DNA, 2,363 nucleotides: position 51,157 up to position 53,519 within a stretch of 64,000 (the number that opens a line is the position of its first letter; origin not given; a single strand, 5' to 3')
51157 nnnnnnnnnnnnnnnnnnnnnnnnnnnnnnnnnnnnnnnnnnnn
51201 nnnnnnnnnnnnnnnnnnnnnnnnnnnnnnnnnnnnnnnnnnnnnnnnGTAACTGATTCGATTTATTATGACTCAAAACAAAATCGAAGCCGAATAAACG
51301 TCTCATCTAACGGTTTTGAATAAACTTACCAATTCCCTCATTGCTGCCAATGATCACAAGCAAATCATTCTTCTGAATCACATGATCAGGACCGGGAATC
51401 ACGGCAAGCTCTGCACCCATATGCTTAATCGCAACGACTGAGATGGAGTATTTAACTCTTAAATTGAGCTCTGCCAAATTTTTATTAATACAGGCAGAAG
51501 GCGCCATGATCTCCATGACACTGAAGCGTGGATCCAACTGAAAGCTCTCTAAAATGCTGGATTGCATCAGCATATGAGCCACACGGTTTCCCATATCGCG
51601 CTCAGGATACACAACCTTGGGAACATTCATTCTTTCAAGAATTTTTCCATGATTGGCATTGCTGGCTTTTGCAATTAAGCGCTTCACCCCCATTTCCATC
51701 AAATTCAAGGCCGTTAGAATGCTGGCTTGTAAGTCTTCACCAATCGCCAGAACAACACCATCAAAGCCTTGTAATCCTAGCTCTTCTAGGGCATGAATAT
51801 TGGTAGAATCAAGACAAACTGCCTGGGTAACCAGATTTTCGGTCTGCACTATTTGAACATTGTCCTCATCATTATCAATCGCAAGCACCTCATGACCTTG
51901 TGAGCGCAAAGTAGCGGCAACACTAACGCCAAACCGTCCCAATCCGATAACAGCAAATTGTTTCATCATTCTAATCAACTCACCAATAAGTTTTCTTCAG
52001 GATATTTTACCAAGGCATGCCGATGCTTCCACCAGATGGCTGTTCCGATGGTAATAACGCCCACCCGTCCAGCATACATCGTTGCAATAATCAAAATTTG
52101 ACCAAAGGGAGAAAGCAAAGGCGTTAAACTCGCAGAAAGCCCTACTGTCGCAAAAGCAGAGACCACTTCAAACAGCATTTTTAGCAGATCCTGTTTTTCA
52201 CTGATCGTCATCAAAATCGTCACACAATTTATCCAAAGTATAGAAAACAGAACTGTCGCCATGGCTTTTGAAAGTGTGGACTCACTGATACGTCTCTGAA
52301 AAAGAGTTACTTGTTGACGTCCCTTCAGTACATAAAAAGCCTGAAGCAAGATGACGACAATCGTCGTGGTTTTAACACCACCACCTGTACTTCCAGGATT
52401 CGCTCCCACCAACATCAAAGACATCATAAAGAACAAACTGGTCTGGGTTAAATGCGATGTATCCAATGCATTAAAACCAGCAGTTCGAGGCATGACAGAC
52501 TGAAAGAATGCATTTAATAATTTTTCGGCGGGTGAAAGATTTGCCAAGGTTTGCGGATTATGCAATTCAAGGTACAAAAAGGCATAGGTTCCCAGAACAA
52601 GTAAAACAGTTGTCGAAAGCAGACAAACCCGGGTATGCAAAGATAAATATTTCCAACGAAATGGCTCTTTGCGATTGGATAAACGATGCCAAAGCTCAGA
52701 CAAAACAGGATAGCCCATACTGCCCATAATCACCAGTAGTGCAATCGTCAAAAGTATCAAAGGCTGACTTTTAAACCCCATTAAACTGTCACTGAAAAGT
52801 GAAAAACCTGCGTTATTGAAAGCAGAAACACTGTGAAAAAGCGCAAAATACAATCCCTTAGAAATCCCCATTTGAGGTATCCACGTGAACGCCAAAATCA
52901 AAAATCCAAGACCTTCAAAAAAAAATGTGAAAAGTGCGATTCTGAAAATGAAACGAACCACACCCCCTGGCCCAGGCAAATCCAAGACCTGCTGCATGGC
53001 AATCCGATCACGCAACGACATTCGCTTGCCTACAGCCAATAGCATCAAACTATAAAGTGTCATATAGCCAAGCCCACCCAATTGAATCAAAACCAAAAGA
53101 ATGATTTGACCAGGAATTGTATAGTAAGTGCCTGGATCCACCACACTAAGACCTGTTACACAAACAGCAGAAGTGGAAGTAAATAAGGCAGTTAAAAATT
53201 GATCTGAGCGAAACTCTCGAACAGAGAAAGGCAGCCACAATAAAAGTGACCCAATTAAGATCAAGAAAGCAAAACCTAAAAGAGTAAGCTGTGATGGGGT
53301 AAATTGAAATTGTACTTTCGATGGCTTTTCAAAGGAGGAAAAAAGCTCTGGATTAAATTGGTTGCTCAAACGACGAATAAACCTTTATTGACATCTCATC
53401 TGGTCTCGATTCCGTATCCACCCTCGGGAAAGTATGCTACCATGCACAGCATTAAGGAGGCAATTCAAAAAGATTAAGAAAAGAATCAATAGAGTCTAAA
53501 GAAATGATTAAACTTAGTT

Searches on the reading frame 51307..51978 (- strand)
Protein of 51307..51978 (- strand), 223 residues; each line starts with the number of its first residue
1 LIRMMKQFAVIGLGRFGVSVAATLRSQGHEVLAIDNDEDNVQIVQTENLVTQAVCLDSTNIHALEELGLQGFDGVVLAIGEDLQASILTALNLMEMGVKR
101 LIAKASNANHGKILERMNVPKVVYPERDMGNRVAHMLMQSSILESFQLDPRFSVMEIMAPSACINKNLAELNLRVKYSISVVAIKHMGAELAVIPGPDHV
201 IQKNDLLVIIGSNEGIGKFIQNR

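Call 53: search_protein_families(library=pfam, proteins=[window:51307-51978:-], max_evalue=0.0001)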
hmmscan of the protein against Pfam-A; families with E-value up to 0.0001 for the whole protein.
window:51307-51978:- (223 aa): 4 families
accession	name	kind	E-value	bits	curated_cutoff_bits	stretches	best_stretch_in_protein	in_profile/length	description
PF02254.24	TrkA_N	-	2.4e-26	92.8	23.8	1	8-125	1-116/116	TrkA-N domain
PF02080.26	TrkA_C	-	1.3e-12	47.8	27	1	156-220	5-67/71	TrkA-C domain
PF03721.20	UDPG_MGDP_dh_N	-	2.9e-05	24.2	27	1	8-56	3-51/187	UDP-glucose/GDP-mannose dehydrogenase family, NAD binding domain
PF01210.29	NAD_Gly3P_dh_N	-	5e-05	23.8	23.1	0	9-51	3-45/158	NAD-dependent glycerol-3-phosphate dehydrogenase N-terminus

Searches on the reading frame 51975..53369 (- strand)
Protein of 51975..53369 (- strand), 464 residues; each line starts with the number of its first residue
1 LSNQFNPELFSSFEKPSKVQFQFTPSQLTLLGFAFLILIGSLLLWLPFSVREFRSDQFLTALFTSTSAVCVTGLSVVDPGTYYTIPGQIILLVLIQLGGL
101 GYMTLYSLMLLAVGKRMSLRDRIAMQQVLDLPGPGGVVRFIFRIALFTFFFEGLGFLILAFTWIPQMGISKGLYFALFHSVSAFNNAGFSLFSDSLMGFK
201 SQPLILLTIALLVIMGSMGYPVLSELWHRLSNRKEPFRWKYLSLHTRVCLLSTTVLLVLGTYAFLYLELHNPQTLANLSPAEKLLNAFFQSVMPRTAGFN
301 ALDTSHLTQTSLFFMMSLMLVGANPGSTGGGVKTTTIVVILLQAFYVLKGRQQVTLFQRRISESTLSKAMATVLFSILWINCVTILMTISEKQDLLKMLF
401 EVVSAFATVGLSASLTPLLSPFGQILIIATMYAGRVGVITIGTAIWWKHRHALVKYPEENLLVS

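Call 53: search_protein_families(library=pfam, proteins=[window:51975-53369:-], max_evalue=0.0001)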
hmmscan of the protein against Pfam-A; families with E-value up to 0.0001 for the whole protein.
window:51975-53369:- (464 aa): 1 family
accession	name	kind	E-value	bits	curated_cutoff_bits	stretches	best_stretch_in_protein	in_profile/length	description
PF02386.22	TrkH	-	1.4e-59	202.4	27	1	52-442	57-487/502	Cation transport protein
